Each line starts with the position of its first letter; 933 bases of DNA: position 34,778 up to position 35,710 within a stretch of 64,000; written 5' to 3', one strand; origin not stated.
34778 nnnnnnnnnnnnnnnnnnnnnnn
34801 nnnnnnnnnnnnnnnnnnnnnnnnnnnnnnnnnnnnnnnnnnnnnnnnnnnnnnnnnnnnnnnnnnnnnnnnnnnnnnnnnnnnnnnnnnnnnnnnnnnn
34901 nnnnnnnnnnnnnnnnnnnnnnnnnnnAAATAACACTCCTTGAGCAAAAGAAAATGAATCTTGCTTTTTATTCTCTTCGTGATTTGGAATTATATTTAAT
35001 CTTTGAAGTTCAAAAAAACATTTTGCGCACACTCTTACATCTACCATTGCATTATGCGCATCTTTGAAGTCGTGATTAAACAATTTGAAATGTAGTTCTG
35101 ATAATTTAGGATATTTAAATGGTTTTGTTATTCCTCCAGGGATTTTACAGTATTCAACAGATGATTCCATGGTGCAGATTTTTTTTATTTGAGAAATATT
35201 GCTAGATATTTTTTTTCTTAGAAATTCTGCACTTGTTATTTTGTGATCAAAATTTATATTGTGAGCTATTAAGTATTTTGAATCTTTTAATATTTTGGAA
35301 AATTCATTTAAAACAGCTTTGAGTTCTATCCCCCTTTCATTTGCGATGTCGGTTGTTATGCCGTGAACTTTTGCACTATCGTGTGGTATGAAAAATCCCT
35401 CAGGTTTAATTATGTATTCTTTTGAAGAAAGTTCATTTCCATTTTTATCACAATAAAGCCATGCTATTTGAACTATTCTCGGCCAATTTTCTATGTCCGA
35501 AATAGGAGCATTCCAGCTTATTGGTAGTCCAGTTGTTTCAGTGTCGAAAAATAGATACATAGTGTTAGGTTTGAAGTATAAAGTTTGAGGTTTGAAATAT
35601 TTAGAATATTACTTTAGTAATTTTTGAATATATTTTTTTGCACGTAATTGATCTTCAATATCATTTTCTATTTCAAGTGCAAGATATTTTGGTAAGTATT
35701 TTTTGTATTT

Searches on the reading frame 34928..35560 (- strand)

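Call 35: search_protein_families(library=pfam, proteins=[window:34928-35560:-], max_evalue=0.01)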
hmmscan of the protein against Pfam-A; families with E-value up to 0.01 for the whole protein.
window:34928-35560:- (211 aa): 2 families
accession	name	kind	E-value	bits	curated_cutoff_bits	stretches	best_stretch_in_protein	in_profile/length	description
PF00929.31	RNase_T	-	2.5e-16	61.1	24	1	3-182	1-164/164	Exonuclease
PF17007.11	HTH_micro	-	0.00034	20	27.3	1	67-128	207-269/454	HTH-like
